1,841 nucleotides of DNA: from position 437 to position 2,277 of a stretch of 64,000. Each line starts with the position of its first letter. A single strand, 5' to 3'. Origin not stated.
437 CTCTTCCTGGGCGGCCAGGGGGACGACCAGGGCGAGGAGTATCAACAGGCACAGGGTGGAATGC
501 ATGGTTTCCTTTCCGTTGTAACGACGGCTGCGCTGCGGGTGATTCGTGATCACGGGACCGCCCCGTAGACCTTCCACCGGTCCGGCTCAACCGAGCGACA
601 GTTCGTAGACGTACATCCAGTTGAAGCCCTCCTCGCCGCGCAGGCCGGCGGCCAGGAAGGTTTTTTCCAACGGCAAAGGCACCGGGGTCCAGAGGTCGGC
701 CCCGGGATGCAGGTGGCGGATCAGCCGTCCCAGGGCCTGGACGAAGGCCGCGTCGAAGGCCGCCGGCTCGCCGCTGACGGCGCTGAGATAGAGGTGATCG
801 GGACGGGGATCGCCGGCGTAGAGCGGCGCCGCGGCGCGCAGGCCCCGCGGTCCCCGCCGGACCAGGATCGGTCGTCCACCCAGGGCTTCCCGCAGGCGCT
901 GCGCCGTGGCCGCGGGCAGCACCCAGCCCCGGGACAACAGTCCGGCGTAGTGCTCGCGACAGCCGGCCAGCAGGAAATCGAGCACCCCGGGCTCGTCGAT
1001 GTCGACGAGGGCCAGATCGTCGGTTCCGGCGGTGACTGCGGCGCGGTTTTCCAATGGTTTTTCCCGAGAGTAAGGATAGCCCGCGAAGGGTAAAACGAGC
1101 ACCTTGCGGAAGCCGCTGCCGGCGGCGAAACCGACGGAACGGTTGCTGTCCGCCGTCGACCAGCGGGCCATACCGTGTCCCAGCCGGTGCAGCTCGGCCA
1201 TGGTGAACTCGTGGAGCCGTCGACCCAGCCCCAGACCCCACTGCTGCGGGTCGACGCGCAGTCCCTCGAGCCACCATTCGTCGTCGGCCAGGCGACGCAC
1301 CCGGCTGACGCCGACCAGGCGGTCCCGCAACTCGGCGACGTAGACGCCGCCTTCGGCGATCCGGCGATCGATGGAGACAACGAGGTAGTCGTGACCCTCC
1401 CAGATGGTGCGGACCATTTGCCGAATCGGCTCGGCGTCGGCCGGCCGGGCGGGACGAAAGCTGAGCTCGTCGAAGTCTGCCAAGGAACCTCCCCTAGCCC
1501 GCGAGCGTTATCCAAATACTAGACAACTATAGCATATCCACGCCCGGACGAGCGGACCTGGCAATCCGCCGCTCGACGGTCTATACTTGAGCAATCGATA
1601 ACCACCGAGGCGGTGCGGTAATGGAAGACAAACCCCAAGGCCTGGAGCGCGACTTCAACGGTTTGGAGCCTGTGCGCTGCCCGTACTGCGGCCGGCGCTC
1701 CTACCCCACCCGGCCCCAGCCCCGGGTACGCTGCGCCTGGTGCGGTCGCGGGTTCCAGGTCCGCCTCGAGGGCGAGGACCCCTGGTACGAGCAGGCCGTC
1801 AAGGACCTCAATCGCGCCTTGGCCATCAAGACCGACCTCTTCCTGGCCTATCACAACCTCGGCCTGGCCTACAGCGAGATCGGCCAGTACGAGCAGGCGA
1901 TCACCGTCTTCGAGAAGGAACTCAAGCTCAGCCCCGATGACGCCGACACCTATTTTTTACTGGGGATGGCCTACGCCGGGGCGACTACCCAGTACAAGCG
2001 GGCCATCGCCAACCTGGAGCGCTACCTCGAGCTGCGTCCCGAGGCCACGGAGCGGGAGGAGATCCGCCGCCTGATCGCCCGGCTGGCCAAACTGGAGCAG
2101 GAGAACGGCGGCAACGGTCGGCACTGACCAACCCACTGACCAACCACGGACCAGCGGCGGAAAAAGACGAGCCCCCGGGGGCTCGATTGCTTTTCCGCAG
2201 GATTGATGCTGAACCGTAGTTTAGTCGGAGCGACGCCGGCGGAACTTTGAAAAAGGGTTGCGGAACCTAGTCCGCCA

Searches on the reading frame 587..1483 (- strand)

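Call 7: search_protein_families(library=ncbifam, proteins=[window:587-1483:-], max_evalue=0.00001)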
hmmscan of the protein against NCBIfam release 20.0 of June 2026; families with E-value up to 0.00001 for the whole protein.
window:587-1483:- (298 aa): 0 families

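Call 34: search_protein_families(library=pfam, proteins=[window:587-1483:-], max_evalue=0.01)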
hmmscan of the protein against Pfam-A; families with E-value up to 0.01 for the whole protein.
window:587-1483:- (298 aa): 3 families
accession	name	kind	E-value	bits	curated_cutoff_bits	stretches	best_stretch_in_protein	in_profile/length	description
PF00583.31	Acetyltransf_1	-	1.6e-08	35.2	20.7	1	41-125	29-116/116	Acetyltransferase (GNAT) family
PF13508.13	Acetyltransf_7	-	3.7e-07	30.9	27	1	45-125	3-82/84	Acetyltransferase (GNAT) domain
PF13673.13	Acetyltransf_10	-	0.00018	21.9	23.6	1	37-128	21-110/128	Acetyltransferase (GNAT) domain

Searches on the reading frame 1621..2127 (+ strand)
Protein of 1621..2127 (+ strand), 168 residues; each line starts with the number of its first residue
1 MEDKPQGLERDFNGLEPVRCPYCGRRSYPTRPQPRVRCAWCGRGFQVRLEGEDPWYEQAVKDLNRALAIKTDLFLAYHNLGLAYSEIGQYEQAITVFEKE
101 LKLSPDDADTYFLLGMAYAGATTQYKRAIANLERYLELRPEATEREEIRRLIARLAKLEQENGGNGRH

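Call 34: search_protein_families(library=pfam, proteins=[window:1621-2127:+], max_evalue=0.01)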
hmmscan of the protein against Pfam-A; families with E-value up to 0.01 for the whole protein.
window:1621-2127:+ (168 aa): 18 families
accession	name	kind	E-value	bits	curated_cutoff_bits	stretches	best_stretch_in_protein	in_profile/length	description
PF13414.12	TPR_11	-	2.1e-17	63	26.8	2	86-119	6-39/42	TPR repeat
PF13181.12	TPR_8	-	1.2e-14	53.5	25.7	2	76-107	3-34/34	Tetratricopeptide repeat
PF13424.12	TPR_12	-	3.2e-13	50.1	30.1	2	73-140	2-76/77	Tetratricopeptide repeat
PF07719.23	TPR_2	-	1.8e-11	43.7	27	1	75-107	2-34/34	Tetratricopeptide repeat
PF13371.12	TPR_9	-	2.5e-11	43.8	35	2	101-152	22-72/73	Tetratricopeptide repeat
PF13431.12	TPR_17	-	7.3e-11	41.9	24.4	2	64-94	3-33/34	Tetratricopeptide repeat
PF00515.34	TPR_1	-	1.1e-09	38.1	27.8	1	76-107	3-34/34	Tetratricopeptide repeat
PF13176.12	TPR_7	-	9.1e-09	35.2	27.9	1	76-109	1-34/36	Tetratricopeptide repeat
PF13428.12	TPR_14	-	8e-08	32.7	23.5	1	76-115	3-42/44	Tetratricopeptide repeat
PF13432.12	TPR_16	-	4.3e-07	30.7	32.7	1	79-141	2-63/65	Tetratricopeptide repeat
PF13174.12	TPR_6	-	6.5e-07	30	26.3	0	76-99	2-25/33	Tetratricopeptide repeat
PF14559.12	TPR_19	-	7e-07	29.9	25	2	88-155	5-68/68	Tetratricopeptide repeat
PF10516.15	SHNi-TPR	-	3.1e-05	23.8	21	1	56-74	17-35/38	SHNi-TPR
PF13374.12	TPR_10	-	0.00065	20.1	27.5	0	76-99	4-27/42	Tetratricopeptide repeat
PF12895.13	ANAPC3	-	0.00075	20.2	27.2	1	57-134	6-81/82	Anaphase-promoting complex, cyclosome, subunit 3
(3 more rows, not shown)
